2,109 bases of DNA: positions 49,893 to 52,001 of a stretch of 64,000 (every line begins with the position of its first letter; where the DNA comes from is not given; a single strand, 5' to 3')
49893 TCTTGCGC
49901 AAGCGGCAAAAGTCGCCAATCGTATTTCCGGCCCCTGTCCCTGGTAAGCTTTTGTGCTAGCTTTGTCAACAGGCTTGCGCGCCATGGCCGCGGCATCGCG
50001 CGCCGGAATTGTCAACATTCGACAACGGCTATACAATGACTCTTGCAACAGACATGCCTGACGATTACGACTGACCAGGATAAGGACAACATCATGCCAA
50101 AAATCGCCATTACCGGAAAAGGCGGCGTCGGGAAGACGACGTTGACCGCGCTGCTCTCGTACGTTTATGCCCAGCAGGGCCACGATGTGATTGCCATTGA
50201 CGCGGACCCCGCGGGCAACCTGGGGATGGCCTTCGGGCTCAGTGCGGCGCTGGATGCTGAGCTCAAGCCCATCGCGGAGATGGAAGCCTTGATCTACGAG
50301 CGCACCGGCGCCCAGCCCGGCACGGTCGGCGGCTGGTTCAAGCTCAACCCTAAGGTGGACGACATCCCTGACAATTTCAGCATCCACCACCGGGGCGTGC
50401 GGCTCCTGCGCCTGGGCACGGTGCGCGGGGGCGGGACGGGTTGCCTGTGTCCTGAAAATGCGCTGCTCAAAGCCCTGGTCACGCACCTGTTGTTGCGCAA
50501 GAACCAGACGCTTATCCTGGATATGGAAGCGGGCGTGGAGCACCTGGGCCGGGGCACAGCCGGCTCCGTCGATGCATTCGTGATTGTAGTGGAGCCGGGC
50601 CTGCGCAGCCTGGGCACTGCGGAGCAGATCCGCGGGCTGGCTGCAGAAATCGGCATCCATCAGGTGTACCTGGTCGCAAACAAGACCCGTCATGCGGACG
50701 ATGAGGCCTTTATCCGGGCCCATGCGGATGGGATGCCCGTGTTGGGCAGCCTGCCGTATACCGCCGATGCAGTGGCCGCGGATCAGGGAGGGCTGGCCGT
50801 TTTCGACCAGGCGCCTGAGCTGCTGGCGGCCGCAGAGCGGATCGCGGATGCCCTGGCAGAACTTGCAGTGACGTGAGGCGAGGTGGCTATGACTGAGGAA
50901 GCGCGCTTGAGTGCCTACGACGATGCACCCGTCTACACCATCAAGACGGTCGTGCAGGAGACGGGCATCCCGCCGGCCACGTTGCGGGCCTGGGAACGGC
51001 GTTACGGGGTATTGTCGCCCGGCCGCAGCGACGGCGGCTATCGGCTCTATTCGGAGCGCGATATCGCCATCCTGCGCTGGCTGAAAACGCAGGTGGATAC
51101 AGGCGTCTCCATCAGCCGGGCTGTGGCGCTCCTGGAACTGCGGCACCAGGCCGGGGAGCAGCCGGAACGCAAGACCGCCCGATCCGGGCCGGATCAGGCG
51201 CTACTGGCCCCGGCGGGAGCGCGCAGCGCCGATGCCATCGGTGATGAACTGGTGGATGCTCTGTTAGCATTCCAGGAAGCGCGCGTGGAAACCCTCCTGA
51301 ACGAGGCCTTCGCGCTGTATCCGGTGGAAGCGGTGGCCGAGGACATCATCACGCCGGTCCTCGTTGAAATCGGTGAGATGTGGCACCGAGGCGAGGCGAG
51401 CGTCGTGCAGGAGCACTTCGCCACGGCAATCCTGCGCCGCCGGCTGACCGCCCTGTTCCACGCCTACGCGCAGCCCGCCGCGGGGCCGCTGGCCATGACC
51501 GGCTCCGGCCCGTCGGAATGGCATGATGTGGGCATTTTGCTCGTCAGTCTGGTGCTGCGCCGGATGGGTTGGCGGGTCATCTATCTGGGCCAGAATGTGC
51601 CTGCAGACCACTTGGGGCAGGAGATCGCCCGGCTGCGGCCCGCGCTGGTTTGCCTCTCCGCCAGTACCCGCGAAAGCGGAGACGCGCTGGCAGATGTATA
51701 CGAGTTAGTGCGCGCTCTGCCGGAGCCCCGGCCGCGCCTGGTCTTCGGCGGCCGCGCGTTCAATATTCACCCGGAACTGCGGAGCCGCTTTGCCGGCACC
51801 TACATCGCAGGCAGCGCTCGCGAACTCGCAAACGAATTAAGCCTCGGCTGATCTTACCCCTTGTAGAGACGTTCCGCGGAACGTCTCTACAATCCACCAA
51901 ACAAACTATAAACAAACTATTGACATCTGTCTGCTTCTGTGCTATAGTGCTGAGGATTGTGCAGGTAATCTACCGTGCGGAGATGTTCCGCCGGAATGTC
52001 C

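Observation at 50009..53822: Putative light-responsive regulon: tandem CarH-like B12-MerR photoreceptor genes whose downstream promoters share an operator motif with a Crp/Fnr gene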

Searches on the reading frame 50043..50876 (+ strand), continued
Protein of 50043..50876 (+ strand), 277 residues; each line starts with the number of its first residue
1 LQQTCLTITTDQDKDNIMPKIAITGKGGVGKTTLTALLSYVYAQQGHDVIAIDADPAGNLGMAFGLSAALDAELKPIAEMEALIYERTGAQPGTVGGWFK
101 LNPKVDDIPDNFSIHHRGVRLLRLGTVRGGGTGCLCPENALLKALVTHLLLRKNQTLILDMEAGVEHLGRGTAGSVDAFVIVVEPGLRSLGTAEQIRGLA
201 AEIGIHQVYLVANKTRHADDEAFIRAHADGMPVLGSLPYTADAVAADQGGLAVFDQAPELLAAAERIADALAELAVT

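Call 53: find_encoding_contigs(protein=P0140, flank=4000, max_places=1)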
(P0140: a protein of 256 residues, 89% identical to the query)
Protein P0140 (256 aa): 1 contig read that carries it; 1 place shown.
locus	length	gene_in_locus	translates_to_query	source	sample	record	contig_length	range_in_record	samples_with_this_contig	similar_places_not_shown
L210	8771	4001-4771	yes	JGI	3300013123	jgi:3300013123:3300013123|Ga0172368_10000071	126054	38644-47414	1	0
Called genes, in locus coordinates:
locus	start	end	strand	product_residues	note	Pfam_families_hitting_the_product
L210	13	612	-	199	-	PF02245:Pur_DNA_glyco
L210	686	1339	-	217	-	PF01726:LexA_DNA_bind, PF12802:MarR_2 (faint), PF00717:Peptidase_S24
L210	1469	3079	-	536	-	PF00999:Na_H_Exchanger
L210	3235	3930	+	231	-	PF06153:CdAMP_rec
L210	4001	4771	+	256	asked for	PF01656:CbiA, PF02374:ArsA_ATPase, PF06564:CBP_BcsQ (faint), PF10609:ParA (faint), PF13614:AAA_31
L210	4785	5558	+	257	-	-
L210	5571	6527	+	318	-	PF00376:MerR, PF13411:MerR_1, PF02607:B12-binding_2, PF02310:B12-binding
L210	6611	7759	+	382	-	PF02388:FemAB, PF13480:Acetyltransf_6, PF02388:FemAB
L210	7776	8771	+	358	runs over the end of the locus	PF02388:FemAB, PF13480:Acetyltransf_6, PF02388:FemAB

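Call 56: search_protein_families(library=pfam, proteins=[L207:4779-5549:+, L205:6782-7552:+, L210:4785-5558:+], max_evalue=1)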
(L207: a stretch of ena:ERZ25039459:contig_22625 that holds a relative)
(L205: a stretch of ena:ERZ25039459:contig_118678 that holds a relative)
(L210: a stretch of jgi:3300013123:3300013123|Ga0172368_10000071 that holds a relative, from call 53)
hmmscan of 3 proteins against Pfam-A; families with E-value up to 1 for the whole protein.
L207:4779-5549:+ (256 aa): 0 families

L205:6782-7552:+ (256 aa): 1 family
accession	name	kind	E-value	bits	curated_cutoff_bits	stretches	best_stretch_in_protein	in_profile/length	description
PF06570.16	DUF1129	-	0.15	12.1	29.1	1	117-220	95-195/207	Protein of unknown function (DUF1129)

L210:4785-5558:+ (257 aa): 0 families

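Call 57: search_solved_structures(query=L207:4779-5549:+, max_evalue=1, show_alignments=1)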
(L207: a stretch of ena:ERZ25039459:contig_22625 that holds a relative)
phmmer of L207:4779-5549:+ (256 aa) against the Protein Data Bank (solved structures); distinct sequences matched with E-value up to 1: 0.
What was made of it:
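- Tried and rejected: It has no Pfam or PDB match (calls 56, 57), and it is absent from the window.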

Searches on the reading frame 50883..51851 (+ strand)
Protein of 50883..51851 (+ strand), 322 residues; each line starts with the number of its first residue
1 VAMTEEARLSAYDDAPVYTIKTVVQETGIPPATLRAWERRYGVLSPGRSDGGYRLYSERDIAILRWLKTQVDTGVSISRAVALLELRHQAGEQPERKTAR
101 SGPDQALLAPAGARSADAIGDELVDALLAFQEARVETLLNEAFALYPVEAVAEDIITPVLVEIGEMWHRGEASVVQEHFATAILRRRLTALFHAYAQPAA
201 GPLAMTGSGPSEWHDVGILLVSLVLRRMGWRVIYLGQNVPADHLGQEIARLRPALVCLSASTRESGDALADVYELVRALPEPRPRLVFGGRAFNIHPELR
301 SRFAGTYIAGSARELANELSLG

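Call 3: search_protein_families(library=pfam, proteins=[window:50883-51851:+])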
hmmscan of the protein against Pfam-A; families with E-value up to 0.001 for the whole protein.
window:50883-51851:+ (322 aa): 4 families
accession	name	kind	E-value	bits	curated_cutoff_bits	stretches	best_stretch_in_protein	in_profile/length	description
PF02607.22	B12-binding_2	-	4.7e-17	62.4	23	1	121-191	3-73/74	B12 binding domain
PF13411.12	MerR_1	-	9.1e-17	61.4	21.6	1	18-84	1-66/69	MerR HTH family regulatory protein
PF02310.24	B12-binding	-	8.4e-15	55.1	32.1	1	206-316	5-117/121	B12 binding domain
PF00376.29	MerR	-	1.5e-10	41.1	28.2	1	19-56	1-38/38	MerR family regulatory protein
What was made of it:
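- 50889..51851 (+): carH1: CarH/LitR-type MerR-B12 regulator (320 aa; alternative GTG start at 50883). It starts 12 nt after the cooC stop, with GAGG boxes just upstream. Pfam MerR_1, B12-binding_2, B12-binding (call 3).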

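Call 25: search_protein_families(library=ncbifam, proteins=[window:50889-51851:+], max_evalue=0.00001)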
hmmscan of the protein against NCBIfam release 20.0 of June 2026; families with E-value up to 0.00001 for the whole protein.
window:50889-51851:+ (320 aa): 10 families
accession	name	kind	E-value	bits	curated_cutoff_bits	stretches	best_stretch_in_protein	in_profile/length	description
NF052513.1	TransRegCarH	equivalog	6.2e-50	170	400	1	13-315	4-272/274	HTH-type transcriptional repressor CarH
NF011617.0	PRK15043.1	equivalog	9.5e-16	57.8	417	1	15-83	3-71/243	HTH-type transcriptional regulator MlrA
NF047375.1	HeatShock_HspR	equivalog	2.1e-12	46.8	105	1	13-91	1-79/92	heat shock protein transcriptional repressor HspR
NF047377.1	heat_HspR_dupli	exception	1.3e-10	41.1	300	1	10-90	121-201/214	heat shock protein transcriptional repressor HspR, fused homodimer type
TIGR02043.1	ZntR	equivalog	7e-08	32.7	167.95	1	16-88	2-74/131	Zn(2+)-responsive transcriptional regulator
NF007069.0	PRK09514.1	equivalog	1.5e-07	31.5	143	1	16-88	2-74/141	Zn(2+)-responsive transcriptional regulator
NF041849.1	trans_regNmlR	equivalog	2.2e-07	31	175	1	17-91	2-76/117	stress response transcriptional regulator NmlR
TIGR02370.1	pyl_corrinoid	subfamily_domain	2.3e-07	30.4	215.3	1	121-275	2-160/197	methyltransferase cognate corrinoid protein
TIGR02044.1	CueR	equivalog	3.4e-07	30.4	147.4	1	18-88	3-73/127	Cu(I)-responsive transcriptional regulator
TIGR02051.1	MerR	equivalog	5.8e-06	26.6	150.85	1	17-87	1-71/124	mercury resistance transcriptional regulator MerR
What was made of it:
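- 50889..51851 (+): Best NCBIfam hit is CarH NF052513, 170 bits, below the 400-bit equivalog cut-off (call 25).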
